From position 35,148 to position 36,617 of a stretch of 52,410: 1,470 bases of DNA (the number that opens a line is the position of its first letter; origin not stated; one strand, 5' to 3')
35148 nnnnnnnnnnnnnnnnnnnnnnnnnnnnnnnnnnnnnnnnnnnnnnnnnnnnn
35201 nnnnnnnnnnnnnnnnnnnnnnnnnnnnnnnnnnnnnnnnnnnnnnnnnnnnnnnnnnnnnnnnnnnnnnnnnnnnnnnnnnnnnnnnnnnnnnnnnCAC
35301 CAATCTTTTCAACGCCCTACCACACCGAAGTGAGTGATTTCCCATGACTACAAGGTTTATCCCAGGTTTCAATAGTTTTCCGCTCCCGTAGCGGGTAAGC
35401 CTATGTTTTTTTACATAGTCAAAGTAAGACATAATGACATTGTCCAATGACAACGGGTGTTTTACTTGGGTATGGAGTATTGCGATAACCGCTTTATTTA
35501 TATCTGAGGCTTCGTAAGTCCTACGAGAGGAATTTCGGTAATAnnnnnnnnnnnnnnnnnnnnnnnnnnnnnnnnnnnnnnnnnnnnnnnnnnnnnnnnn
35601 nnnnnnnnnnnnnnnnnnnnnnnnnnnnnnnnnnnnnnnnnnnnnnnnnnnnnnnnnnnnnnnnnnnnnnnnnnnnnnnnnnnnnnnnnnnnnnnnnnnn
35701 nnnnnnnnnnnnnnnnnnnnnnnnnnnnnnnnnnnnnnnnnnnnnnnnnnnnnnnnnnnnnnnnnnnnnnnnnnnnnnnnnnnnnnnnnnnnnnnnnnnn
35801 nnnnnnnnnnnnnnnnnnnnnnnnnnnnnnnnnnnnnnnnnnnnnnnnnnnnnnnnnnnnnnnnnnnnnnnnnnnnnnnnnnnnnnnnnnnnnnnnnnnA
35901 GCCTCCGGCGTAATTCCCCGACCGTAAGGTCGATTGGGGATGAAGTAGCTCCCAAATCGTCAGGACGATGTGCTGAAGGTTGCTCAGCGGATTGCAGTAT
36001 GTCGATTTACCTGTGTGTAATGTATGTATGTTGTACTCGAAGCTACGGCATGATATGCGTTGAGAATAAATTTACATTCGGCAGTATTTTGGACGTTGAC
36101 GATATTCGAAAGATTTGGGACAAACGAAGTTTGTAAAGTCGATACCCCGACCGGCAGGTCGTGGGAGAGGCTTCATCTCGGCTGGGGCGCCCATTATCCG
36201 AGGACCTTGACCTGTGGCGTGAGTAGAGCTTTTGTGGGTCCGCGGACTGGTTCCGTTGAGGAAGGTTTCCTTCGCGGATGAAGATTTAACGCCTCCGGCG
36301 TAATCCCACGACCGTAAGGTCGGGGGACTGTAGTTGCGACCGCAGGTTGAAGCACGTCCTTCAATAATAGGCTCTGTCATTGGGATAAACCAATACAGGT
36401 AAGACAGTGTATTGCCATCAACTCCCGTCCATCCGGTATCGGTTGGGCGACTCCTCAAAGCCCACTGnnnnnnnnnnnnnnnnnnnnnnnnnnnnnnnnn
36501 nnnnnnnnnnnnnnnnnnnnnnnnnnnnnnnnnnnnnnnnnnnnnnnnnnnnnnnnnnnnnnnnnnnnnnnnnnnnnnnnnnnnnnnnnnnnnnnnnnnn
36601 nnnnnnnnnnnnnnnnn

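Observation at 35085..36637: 1.55-kb ORF-free, hairpin-dense block between divergent genes, apparently an expanded member of the A/B family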

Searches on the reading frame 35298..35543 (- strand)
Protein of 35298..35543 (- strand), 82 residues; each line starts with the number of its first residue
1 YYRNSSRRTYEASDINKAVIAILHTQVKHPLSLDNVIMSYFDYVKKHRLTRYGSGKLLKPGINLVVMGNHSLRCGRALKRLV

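Call 36: search_protein_families(library=pfam, max_evalue=1, proteins=[window:35298-35543:-])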
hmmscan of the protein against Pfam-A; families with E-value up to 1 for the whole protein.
window:35298-35543:- (82 aa): 0 families

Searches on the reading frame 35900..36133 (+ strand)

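Call 36: search_protein_families(library=pfam, max_evalue=1, proteins=[window:35900-36133:+])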
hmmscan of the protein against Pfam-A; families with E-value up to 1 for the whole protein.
window:35900-36133:+ (78 aa): 1 family
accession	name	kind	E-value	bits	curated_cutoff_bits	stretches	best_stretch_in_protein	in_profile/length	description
PF19213.5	CoV_NSP6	-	0.21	12.2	25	1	31-59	181-208/263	Coronavirus replicase NSP6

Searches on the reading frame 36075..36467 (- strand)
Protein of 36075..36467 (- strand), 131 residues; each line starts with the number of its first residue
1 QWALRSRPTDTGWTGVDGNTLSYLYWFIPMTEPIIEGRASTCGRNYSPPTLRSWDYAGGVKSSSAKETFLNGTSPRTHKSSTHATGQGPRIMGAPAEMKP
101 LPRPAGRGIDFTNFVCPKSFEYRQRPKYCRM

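Call 36: search_protein_families(library=pfam, max_evalue=1, proteins=[window:36075-36467:-])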
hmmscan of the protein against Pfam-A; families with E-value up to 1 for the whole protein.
window:36075-36467:- (131 aa): 1 family
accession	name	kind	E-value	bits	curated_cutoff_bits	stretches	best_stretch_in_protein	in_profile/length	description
PF03939.18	Ribosomal_L23eN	-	0.39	11.3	27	0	61-90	4-34/51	Ribosomal protein L23, N-terminal domain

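Call 54: find_homologous_proteins(query=window:36075-36467:-, max_evalue=1)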
Query window:36075-36467:-: 3 candidates shared short words with the query, none scored E <= 1.
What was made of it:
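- The longest frame finds nothing in 5.8 billion proteins (call 54).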
